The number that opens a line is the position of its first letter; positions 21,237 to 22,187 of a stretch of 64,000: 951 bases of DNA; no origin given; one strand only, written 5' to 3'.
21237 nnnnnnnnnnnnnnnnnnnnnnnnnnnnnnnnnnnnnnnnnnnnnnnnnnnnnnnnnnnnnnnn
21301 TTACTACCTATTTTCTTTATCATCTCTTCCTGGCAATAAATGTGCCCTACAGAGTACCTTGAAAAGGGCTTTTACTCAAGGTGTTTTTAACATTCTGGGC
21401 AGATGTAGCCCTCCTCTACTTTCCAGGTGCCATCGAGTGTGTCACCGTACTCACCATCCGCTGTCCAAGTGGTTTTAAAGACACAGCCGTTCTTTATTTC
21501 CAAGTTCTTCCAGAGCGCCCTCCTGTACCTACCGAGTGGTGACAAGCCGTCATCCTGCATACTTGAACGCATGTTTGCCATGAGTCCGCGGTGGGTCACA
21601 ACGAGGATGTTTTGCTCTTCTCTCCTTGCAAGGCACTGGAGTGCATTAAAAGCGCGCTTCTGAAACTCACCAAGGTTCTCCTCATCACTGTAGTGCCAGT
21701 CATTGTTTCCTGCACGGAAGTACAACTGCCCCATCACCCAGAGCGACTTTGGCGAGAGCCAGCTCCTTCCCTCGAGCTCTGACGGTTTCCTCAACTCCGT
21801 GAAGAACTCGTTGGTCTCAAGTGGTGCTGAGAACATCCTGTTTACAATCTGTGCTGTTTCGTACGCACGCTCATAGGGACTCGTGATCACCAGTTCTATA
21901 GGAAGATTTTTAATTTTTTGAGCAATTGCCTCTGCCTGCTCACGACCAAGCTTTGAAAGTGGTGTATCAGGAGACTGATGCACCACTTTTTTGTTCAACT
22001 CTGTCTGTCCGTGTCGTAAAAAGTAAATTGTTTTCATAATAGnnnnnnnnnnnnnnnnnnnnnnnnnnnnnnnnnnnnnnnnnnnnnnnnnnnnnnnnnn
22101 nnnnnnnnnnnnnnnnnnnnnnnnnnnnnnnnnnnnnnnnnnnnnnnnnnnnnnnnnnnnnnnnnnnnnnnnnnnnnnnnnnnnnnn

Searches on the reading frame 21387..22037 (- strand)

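Call 77: search_protein_families(library=pfam, proteins=[window:21387-22037:-], max_evalue=0.01)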
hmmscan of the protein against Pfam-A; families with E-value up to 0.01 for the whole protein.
window:21387-22037:- (216 aa): 2 families
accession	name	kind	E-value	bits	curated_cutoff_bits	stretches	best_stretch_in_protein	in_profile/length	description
PF00300.27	His_Phos_1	-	5.5e-31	108.2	21.7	1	4-167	1-165/194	Histidine phosphatase superfamily (branch 1)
PF22780.1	HI0933_like_1st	-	0.0022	18.3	27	0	19-58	124-163/165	HI0933-like protein barrel and H2TH domain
